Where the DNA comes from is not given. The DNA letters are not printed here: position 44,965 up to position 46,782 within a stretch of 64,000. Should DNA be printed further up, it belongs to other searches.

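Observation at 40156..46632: Compact Epd/Tad-like type IV pilus operon: ATPase, two platform genes, pilin, giant pilin-like protein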

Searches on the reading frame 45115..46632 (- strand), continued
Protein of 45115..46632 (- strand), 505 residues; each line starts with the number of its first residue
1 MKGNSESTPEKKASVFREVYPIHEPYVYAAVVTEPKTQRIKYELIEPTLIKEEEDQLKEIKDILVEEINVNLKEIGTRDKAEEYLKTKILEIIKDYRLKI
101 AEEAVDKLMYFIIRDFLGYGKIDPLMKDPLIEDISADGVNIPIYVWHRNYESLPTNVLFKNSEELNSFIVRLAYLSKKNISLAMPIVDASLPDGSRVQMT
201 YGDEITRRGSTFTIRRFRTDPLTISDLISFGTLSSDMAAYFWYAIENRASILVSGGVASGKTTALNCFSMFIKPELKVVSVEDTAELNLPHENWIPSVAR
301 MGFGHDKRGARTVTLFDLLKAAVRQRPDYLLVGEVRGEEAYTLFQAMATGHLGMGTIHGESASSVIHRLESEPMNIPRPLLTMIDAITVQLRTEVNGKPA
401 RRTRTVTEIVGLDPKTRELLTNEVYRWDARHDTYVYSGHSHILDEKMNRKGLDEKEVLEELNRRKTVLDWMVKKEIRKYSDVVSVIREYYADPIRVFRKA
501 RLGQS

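Call 75: search_solved_structures(query=window:45115-46632:-, max_evalue=1e-40, show_alignments=4)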
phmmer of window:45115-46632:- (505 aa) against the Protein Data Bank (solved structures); distinct sequences matched with E-value up to 1e-40: 6.
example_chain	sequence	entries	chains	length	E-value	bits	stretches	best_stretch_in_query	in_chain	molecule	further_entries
2oap_1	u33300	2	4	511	8.3e-126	423.5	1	13-499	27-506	Type II secretion system protein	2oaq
4ii7_A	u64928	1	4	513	8.2e-93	314.7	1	11-485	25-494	FlaI ATPase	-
4ihq_A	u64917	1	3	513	5e-92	312.1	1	11-485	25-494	FlaI ATPase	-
9e24_A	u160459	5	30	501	6.3e-50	173.3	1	71-422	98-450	CpaF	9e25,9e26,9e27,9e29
8rkd_E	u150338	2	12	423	7.2e-50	173.1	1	81-422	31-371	Pilus assembly ATPase CpaF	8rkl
8rjf_A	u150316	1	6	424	7.2e-50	173.1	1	81-422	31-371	Pilus assembly ATPase CpaF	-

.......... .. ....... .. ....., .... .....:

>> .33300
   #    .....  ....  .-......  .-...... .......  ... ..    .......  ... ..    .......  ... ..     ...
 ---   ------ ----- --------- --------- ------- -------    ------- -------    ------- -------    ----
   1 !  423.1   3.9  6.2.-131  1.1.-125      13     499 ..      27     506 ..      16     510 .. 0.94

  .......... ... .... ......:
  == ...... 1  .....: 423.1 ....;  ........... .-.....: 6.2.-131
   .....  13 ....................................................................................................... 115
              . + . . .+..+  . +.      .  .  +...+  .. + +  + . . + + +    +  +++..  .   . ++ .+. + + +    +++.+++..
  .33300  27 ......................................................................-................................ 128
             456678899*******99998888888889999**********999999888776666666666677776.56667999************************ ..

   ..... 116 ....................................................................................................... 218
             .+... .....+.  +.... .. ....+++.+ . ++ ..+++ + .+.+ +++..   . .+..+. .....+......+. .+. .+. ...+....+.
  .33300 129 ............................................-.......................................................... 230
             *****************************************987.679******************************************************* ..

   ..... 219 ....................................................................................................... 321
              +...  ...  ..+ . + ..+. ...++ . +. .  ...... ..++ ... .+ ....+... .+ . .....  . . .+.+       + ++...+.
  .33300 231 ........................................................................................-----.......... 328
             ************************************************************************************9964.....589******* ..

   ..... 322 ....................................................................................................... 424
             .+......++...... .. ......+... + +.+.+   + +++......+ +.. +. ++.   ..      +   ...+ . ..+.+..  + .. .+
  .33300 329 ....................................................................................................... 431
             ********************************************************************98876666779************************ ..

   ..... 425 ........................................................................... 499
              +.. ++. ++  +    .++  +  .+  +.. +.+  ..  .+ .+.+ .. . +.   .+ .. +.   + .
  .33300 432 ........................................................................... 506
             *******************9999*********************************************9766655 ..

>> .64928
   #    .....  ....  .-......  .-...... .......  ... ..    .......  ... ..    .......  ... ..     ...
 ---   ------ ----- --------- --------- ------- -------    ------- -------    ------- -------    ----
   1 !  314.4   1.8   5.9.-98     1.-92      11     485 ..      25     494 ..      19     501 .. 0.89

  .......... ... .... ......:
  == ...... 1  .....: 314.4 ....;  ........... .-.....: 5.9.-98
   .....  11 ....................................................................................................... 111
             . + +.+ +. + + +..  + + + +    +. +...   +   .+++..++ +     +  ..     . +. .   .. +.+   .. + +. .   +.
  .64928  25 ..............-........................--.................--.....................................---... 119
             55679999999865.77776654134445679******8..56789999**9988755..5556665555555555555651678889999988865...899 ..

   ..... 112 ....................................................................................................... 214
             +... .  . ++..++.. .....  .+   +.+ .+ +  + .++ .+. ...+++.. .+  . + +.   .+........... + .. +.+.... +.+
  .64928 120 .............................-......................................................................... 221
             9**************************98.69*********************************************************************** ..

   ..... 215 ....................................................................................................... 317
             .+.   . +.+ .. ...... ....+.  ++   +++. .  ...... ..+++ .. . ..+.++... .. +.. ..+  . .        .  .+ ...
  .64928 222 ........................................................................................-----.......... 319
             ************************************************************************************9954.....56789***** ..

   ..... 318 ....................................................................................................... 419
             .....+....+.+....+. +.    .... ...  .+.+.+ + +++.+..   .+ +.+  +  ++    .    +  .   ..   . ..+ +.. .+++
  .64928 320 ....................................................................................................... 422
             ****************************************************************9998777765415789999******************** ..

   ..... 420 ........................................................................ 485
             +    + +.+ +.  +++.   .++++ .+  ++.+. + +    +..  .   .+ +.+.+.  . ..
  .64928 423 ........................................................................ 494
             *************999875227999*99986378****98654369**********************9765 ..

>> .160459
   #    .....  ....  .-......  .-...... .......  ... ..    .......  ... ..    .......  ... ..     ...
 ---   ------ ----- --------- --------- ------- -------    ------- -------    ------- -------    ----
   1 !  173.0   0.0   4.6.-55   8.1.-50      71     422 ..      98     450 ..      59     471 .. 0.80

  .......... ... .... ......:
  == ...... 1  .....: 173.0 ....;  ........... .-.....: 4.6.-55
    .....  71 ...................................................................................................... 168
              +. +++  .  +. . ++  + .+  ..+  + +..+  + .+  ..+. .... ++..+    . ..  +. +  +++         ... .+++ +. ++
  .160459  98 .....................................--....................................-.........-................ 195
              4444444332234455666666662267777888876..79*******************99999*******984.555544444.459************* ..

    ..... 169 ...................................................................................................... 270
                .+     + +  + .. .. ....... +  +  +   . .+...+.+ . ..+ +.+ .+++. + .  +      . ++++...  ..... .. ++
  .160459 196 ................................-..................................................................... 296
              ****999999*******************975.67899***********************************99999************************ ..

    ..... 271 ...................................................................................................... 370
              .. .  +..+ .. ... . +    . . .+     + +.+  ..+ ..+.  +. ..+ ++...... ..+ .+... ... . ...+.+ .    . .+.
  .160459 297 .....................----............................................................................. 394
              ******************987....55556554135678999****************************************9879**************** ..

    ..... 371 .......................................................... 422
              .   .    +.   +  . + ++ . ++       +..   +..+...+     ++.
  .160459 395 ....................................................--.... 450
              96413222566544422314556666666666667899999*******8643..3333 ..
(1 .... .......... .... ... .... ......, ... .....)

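Call 77: search_protein_families(library=ncbifam, proteins=[L066:7773-9443:+, L061:7989-9497:+, L068:3012-4760:+, L070:7848-9479:+], max_evalue=1e-40)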
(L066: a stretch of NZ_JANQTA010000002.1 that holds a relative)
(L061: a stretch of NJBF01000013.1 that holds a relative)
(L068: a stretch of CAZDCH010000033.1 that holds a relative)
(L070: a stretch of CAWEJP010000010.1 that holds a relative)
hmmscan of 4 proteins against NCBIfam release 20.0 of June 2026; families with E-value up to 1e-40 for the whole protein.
L066:7773-9443:+ (556 aa): 3 families
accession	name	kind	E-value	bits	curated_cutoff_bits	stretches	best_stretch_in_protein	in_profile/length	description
NF058587.1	archaellum_moto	equivalog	4.9e-125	418.2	550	1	43-540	9-518/527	archaellum flagellar ATPase motor FlaI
NF053672.1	bindosome_BasE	exception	3.9e-66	223.8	1000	1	88-542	58-510/512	bindosome assembly system ATPase subunit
TIGR03819.1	heli_sec_ATPase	hypoth_equivalog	4.3e-47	161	373.15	1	164-420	46-299/340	TadA family conjugal transfer-associated ATPase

L061:7989-9497:+ (502 aa): 3 families
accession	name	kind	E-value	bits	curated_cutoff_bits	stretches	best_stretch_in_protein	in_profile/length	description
NF058587.1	archaellum_moto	equivalog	5.6e-129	431.3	550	1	40-492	84-525/527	archaellum flagellar ATPase motor FlaI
NF053672.1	bindosome_BasE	exception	3e-65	220.9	1000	1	17-487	48-510/512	bindosome assembly system ATPase subunit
TIGR03819.1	heli_sec_ATPase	hypoth_equivalog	4.8e-51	173.9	373.15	1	92-395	33-335/340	TadA family conjugal transfer-associated ATPase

L068:3012-4760:+ (582 aa): 3 families
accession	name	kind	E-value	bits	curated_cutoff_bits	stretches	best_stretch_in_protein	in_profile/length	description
NF058587.1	archaellum_moto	equivalog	3.6e-134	448.4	550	1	94-560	36-520/527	archaellum flagellar ATPase motor FlaI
NF053672.1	bindosome_BasE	exception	1.2e-66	225.5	1000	1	87-559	40-509/512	bindosome assembly system ATPase subunit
TIGR03819.1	heli_sec_ATPase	hypoth_equivalog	1.3e-47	162.6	373.15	1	154-439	16-299/340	TadA family conjugal transfer-associated ATPase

L070:7848-9479:+ (543 aa): 3 families
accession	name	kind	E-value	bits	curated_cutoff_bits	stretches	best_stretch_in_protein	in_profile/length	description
NF058587.1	archaellum_moto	equivalog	7.6e-121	404.4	550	1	64-528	41-516/527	archaellum flagellar ATPase motor FlaI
NF053672.1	bindosome_BasE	exception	8.9e-67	226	1000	1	60-531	47-509/512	bindosome assembly system ATPase subunit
TIGR03819.1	heli_sec_ATPase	hypoth_equivalog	1.3e-43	149.5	373.15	1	142-410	40-298/340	TadA family conjugal transfer-associated ATPase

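Call 78: search_protein_families(library=pfam, proteins=[L030:11703-12974:+, L016:8769-10094:+, L029:11685-13550:+, L017:11724-13934:+, L024:11717-14158:+, L025:11622-14408:+, L031:11551-14367:+, L045:11023-13698:+, L020:7358-9040:+, L070:1868-7156:+], max_evalue=0.001)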
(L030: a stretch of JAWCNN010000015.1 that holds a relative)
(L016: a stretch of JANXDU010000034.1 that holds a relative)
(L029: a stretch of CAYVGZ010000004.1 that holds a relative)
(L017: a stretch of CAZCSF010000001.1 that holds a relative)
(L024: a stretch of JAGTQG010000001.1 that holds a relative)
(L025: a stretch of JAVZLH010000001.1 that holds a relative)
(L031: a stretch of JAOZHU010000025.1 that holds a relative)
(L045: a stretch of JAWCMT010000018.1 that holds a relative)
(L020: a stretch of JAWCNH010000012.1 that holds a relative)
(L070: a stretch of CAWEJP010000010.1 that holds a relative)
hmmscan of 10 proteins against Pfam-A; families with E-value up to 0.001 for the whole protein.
L030:11703-12974:+ (423 aa): 1 family
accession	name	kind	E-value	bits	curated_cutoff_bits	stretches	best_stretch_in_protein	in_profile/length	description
PF10102.14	DUF2341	-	2e-27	95.9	23.4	1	114-195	1-82/84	Domain of unknown function (DUF2341)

L016:8769-10094:+ (441 aa): 1 family
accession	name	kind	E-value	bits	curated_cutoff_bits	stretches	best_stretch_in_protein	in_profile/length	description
PF10102.14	DUF2341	-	2.1e-24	86.2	23.4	1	116-203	1-83/84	Domain of unknown function (DUF2341)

L029:11685-13550:+ (621 aa): 2 families
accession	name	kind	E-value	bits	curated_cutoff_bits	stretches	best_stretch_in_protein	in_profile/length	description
PF10102.14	DUF2341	-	2.3e-19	70.1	23.4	1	165-230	1-66/84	Domain of unknown function (DUF2341)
PF14741.12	GH114_assoc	-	6.8e-05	23.5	22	1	437-525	27-114/126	N-terminal glycosyl-hydrolase-114-associated domain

L017:11724-13934:+ (736 aa): 0 families

L024:11717-14158:+ (813 aa): 0 families

L025:11622-14408:+ (928 aa): 0 families

L031:11551-14367:+ (938 aa): 1 family
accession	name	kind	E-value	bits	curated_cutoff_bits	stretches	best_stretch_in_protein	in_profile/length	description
PF14741.12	GH114_assoc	-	2.3e-05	25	22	1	754-844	28-114/126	N-terminal glycosyl-hydrolase-114-associated domain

L045:11023-13698:+ (891 aa): 1 family
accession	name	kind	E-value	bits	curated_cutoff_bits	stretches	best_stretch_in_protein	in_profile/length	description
PF14741.12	GH114_assoc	-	6.2e-07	30.1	22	1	683-803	9-122/126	N-terminal glycosyl-hydrolase-114-associated domain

L020:7358-9040:+ (560 aa): 0 families

L070:1868-7156:+ (1762 aa): 3 families
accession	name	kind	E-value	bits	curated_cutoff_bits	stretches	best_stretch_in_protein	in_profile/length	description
PF16640.11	Big_3_5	-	1.5e-48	163.7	35.5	7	888-978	5-87/88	Bacterial Ig-like domain (group 3)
PF00630.25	Filamin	-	1.3e-08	36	26.9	0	1513-1594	10-86/93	Filamin/ABP280 repeat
PF23664.1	Ig_Pom152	-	0.00029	21.6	27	0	717-765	50-97/106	Nucleoporin pom152-like, immunoglobulin-like domain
